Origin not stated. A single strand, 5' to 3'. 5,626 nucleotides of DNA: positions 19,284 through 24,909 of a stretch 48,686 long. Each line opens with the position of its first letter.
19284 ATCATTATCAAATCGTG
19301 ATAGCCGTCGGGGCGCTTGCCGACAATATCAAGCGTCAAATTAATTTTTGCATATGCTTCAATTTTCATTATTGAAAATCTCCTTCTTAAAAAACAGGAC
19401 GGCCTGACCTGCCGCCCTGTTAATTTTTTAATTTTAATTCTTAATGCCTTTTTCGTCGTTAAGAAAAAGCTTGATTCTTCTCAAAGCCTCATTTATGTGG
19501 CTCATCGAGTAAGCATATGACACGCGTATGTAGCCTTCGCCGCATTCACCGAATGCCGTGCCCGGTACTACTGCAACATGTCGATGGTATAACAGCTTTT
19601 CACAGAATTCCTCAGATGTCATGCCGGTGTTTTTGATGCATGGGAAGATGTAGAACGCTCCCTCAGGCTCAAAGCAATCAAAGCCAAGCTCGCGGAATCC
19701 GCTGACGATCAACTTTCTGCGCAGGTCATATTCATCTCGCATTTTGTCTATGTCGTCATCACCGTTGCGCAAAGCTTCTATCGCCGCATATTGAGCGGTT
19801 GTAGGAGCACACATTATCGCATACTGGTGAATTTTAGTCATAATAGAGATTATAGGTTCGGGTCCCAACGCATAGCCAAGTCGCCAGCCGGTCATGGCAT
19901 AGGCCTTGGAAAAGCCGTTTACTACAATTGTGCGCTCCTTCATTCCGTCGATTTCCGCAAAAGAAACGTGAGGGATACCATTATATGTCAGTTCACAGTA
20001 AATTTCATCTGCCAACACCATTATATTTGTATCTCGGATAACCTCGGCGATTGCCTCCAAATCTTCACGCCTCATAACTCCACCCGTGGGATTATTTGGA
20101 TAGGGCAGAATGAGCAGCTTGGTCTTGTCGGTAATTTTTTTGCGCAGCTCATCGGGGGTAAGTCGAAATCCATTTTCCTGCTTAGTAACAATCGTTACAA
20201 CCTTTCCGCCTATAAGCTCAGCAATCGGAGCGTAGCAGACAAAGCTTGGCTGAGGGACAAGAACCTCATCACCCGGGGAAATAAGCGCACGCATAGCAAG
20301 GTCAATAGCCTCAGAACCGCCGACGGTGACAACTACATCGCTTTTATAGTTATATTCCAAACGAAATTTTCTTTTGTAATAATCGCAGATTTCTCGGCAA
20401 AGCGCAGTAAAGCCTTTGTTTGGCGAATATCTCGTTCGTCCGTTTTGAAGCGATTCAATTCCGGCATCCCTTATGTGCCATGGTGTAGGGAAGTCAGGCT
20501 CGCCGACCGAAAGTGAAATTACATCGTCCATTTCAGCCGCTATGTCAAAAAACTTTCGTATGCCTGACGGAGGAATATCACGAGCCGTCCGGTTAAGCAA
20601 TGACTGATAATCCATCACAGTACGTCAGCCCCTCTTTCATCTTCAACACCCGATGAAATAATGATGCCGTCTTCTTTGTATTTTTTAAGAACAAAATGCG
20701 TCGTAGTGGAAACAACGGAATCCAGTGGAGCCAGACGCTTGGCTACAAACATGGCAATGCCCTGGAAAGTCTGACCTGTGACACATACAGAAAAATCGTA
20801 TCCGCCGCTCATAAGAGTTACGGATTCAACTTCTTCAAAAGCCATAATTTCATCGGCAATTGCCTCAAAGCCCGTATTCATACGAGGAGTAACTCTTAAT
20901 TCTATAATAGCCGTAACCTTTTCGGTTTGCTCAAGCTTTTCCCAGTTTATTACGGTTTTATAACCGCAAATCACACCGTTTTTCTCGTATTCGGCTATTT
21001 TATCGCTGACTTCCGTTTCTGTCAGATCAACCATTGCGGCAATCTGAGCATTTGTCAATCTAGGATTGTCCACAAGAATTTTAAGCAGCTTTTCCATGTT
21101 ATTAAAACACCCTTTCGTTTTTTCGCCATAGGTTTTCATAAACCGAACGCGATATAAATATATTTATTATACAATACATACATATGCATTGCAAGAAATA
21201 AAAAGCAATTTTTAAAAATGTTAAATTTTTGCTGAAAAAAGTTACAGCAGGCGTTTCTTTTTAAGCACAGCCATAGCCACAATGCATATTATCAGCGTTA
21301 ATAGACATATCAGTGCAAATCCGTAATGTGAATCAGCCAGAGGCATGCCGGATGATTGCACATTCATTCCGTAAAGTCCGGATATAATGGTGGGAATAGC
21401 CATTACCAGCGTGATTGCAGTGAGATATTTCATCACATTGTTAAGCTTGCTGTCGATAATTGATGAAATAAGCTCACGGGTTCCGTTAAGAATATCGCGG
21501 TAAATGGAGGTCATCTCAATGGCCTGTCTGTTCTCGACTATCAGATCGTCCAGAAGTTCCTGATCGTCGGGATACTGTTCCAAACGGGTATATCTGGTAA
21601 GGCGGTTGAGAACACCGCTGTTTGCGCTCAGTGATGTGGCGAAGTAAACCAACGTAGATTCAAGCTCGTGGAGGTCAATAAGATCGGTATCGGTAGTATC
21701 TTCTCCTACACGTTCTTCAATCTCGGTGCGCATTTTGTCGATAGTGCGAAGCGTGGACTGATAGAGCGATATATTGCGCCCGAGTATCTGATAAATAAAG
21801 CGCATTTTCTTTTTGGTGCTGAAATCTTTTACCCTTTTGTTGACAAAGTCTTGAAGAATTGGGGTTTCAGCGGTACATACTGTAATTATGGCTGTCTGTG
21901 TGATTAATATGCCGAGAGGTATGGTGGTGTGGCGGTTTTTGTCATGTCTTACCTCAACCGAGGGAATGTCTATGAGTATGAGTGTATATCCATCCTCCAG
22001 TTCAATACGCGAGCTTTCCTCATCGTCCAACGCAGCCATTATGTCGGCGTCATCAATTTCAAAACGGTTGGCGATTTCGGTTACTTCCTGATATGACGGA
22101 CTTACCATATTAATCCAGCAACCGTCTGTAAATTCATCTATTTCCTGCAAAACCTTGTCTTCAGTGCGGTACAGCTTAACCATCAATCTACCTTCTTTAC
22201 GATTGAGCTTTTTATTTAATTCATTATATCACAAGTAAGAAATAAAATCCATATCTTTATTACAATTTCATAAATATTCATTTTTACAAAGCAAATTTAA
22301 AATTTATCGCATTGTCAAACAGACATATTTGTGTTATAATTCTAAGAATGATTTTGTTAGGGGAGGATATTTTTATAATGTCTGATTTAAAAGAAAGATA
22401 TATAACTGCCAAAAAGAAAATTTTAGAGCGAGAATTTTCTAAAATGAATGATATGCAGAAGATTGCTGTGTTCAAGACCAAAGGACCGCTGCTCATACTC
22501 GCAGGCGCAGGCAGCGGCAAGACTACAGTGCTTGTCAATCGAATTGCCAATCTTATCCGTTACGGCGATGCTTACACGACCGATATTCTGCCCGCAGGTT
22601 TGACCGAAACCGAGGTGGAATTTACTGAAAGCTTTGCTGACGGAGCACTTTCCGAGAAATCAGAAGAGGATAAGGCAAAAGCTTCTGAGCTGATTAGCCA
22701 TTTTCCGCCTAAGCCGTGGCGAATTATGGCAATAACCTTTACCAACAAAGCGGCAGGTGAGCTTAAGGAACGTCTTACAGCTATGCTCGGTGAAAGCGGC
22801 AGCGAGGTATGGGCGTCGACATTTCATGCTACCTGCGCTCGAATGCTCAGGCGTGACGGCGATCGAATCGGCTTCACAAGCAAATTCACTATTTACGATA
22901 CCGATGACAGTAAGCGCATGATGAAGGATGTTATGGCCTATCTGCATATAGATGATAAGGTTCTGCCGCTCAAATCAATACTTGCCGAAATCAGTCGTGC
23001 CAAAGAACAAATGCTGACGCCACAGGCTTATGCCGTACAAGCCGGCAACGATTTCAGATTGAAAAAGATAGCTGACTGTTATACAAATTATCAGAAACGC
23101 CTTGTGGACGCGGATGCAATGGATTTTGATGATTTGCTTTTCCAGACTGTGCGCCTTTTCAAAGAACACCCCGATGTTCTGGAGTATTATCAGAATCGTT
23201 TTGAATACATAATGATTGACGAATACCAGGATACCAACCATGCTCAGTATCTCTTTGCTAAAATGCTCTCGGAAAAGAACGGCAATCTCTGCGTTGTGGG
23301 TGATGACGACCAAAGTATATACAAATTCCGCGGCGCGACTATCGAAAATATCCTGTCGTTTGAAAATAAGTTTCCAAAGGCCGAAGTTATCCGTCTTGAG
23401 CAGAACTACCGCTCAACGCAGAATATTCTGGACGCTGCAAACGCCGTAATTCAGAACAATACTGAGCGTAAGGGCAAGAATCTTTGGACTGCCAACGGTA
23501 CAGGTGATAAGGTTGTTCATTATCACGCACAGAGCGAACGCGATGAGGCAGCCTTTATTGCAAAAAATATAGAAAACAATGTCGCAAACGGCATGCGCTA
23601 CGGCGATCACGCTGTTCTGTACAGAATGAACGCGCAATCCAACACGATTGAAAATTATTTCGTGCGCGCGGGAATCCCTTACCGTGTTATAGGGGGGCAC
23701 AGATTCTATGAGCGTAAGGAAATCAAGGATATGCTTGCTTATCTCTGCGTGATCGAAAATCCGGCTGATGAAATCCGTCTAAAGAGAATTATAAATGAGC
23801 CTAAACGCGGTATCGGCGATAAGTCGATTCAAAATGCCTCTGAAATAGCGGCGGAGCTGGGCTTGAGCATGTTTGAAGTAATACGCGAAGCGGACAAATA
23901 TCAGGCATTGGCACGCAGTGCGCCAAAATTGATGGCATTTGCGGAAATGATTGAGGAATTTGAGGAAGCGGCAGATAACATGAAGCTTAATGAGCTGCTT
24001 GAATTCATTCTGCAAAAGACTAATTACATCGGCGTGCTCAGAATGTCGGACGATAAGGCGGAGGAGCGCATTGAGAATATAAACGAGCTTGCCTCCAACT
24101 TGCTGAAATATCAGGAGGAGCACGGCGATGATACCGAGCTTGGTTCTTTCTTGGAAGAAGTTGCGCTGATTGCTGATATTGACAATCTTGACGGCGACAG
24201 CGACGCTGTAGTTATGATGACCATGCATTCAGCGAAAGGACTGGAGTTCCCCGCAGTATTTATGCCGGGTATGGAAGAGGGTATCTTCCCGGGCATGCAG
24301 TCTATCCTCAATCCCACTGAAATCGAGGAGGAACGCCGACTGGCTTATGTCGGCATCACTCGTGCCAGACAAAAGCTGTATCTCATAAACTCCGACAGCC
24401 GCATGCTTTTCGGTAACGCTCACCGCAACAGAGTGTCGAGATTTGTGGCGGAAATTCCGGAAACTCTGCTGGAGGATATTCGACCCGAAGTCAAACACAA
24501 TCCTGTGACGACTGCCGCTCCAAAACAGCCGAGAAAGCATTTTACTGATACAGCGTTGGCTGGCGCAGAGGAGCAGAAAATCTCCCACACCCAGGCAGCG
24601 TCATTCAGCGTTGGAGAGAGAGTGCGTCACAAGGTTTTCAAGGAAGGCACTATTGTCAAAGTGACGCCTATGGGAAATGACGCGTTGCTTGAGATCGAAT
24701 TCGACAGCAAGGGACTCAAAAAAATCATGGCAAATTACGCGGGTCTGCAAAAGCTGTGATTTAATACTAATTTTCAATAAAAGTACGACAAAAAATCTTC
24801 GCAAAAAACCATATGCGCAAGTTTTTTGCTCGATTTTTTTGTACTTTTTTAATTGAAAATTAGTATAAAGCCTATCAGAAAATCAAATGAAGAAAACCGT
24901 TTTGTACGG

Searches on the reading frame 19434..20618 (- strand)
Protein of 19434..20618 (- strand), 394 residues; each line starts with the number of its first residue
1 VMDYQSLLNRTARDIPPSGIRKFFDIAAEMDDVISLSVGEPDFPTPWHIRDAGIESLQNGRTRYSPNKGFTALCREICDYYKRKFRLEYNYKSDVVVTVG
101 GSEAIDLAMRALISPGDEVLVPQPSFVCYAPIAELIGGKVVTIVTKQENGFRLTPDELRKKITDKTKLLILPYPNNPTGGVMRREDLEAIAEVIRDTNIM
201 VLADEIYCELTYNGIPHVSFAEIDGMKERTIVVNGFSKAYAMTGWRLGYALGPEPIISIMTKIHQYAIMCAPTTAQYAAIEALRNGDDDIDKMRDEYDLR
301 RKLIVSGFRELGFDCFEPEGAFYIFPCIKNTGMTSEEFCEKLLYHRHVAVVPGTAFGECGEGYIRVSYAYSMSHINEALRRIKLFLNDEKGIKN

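Call 65: search_protein_families(library=pfam, proteins=[window:19434-20618:-], max_evalue=0.00001)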
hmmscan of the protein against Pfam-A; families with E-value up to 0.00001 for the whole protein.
window:19434-20618:- (394 aa): 4 families
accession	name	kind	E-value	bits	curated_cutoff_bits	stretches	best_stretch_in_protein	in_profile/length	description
PF00155.27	Aminotran_1_2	-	1.1e-78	265.4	19.7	1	32-382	2-361/361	Aminotransferase class I and II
PF00266.25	Aminotran_5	-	1.9e-10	40.7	21.5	1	83-204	50-175/371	Aminotransferase class-V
PF01041.23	DegT_DnrJ_EryC1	-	1.5e-09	38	19.8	1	88-204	35-145/360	DegT/DnrJ/EryC1/StrS aminotransferase family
PF01053.26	Cys_Met_Meta_PP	-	2.9e-07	29.8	27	1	95-207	70-176/381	Cys/Met metabolism PLP-dependent enzyme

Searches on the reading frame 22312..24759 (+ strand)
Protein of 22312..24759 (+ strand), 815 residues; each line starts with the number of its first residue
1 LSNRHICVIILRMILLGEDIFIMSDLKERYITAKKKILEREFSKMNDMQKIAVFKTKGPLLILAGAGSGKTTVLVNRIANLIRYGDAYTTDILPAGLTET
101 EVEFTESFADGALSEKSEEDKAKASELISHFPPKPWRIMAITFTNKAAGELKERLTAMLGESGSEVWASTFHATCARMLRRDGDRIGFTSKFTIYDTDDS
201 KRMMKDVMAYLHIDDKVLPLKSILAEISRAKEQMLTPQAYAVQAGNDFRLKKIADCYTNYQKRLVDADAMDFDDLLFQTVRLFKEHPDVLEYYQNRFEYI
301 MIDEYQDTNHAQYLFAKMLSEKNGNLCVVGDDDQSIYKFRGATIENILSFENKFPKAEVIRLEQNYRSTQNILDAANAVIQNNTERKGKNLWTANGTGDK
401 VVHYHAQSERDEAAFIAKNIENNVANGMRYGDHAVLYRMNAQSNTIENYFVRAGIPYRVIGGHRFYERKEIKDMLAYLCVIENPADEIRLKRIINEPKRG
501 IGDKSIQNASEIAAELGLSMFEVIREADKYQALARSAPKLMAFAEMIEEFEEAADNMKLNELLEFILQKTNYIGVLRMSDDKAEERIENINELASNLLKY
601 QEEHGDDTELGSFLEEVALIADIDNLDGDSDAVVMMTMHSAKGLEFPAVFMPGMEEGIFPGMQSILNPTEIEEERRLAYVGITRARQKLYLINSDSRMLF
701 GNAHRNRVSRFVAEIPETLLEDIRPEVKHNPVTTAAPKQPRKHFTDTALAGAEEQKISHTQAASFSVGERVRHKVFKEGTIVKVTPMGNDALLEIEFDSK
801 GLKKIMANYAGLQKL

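Call 65: search_protein_families(library=pfam, proteins=[window:22312-24759:+], max_evalue=0.00001)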
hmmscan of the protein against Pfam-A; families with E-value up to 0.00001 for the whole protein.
window:22312-24759:+ (815 aa): 6 families
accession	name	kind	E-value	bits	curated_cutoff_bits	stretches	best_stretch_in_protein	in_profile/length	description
PF00580.27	UvrD-helicase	-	1.2e-85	287.9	23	2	126-355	36-271/271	UvrD/REP helicase N-terminal domain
PF13361.12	UvrD_C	-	1.6e-81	274.9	25.6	1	360-694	1-348/350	UvrD-like helicase C-terminal domain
PF13245.12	AAA_19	-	6.7e-19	68.8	25.1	1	137-340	43-134/134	AAA domain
PF21196.3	PcrA_UvrD_tudor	-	4.4e-12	46.1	23.9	1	767-814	1-48/48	PcrA/UvrD tudor domain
PF13538.12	UvrD_C_2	-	3.3e-10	40.1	27.4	1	633-692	2-52/52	UvrD-like helicase C-terminal domain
PF01443.25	Viral_helicase1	-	3.2e-08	34.1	21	0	293-413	57-173/228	Viral superfamily 1 RNA helicase core domain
